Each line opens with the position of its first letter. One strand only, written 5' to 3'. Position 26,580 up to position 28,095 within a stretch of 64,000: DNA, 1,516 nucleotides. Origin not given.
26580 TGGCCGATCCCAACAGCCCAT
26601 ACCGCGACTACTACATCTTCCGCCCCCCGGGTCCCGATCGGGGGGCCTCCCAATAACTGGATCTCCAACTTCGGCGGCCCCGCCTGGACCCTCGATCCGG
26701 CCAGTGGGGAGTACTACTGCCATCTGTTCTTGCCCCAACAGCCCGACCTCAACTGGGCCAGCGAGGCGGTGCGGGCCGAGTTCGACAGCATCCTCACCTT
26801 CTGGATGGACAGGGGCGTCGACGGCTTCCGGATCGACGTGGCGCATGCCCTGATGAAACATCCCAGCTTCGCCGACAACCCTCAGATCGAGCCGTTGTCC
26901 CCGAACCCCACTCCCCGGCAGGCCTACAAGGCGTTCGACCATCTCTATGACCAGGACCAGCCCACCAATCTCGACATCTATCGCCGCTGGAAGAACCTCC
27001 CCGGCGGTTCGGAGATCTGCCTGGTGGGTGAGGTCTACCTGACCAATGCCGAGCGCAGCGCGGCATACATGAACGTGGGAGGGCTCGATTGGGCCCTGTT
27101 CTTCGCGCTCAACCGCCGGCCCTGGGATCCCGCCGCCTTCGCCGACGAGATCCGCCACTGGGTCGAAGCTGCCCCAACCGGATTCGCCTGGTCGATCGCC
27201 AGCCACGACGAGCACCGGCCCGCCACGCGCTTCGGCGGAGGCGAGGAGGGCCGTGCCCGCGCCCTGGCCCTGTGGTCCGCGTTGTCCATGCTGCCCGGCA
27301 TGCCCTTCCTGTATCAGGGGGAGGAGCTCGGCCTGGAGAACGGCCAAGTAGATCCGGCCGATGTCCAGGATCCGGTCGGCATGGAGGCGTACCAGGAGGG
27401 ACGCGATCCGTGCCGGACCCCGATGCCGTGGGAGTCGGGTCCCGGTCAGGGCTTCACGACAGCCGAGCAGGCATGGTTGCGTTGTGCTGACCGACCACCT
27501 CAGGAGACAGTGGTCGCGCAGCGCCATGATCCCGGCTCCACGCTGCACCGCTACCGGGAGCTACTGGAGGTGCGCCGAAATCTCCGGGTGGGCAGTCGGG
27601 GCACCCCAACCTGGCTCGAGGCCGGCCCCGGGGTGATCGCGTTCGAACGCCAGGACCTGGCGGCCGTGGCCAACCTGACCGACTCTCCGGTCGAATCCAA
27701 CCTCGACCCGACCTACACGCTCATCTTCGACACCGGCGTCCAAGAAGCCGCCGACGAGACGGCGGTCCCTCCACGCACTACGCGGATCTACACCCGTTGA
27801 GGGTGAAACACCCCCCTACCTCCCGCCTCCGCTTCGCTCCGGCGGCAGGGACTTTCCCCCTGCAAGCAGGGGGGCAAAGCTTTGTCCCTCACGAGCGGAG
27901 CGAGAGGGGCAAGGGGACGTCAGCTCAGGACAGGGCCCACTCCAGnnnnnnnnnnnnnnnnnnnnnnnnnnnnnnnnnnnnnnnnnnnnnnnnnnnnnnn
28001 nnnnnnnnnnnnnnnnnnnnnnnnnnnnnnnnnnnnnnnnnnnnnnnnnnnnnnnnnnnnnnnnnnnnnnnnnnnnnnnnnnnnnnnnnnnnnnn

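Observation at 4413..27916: Second intergenic repeat family at convergent gene ends (fadB/ABC gap x2, glucosidase/lon gap x1)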

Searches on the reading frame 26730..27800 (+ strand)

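Call 49: search_protein_families(library=pfam, proteins=[window:26730-27800:+])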
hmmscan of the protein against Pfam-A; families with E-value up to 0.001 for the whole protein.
window:26730-27800:+ (356 aa): 1 family
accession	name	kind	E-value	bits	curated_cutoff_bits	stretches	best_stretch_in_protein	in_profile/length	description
PF00128.31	Alpha-amylase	-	3e-43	149.1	22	1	2-284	154-439/446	Alpha amylase, catalytic domain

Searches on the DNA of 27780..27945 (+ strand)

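Call 62: search_rna_families(source=window, start=27780, end=27945, threshold=evalue, max_evalue=10)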
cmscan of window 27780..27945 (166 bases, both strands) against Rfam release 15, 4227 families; matches with E-value up to 10: 16.
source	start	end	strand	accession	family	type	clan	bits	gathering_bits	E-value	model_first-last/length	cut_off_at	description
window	27814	27912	+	RF03949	mir-8830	Gene; miRNA;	-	21.5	76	0.12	1-95/95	no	mir-8830 microRNA precursor family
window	27828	27904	+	RF03764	mir-647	Gene; miRNA;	-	17.2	93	1.3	1-86/86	no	mir-647 microRNA precursor family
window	27847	27875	-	RF01108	BMV3_UPD-PK1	Cis-reg;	-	16.1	38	0.57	1-26/26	no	Pseudoknot of upstream pseudoknot domain (UPD) of the 3'UTR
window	27805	27892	-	RF01813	rdlD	Gene; antitoxin;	-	15.7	50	0.69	1-66/66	no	rdlD antitoxin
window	27853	27872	-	RF03766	mir-3155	Gene; miRNA;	-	15.5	70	0.85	1-56/56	no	mir-3155 microRNA precursor family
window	27855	27885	+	RF03538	Flavi_TBFV_CRE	Cis-reg;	-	15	60.5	4.6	1-106/106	no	Tick-borne Flavivirus 3' UTR cis-acting replication element (CRE)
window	27883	27932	-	RF00603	SNORD23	Gene; snRNA; snoRNA; CD-box;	-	14.7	64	0.92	1-110/110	no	Small nucleolar RNA SNORD23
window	27819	27920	+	RF03448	mir-6131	Gene; miRNA;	-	13.7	66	4.3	1-105/105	no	mir-6131 microRNA precursor family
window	27825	27851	+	RF01549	TB8Cs2H1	Gene; snRNA; snoRNA; HACA-box;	-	13.3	40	2.9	1-65/65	no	Trypanosomatid snoRNA TB8Cs2H1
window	27815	27910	+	RF03565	mir-1282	Gene; miRNA;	-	13.2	107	5.3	1-101/101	no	mir-1282 microRNA precursor family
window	27808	27920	-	RF04096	mir-4433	Gene; miRNA;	-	13.1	77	5.4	1-83/83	no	mir-4433 microRNA precursor family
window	27846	27876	+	RF01073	GP_knot1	Cis-reg;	-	12.1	67.7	6.2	1-62/62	no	Gag/pol translational readthrough site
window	27830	27868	-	RF01046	WLE3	Cis-reg;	-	11.6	50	8.6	1-44/44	no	Wingless localisation element 3 (WLE3)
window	27923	27943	-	RF01152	sR1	Gene; snRNA; snoRNA; CD-box;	-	10.3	45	1.4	35-57/57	no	Small nucleolar RNA sR1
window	27804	27895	+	RF02178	SMCR2_2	Gene; lncRNA;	-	9.5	55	7.8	82-165/165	no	Smith-Magenis syndrome chromosome region, candidate 2 conserved region 2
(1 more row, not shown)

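Call 75: search_dna_similar(query=window:27801-27924:+, collection=phages, mode=distant, max_evalue=0.001, max_rows=10)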
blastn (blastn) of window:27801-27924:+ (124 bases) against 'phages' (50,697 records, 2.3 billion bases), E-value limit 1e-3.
No match.
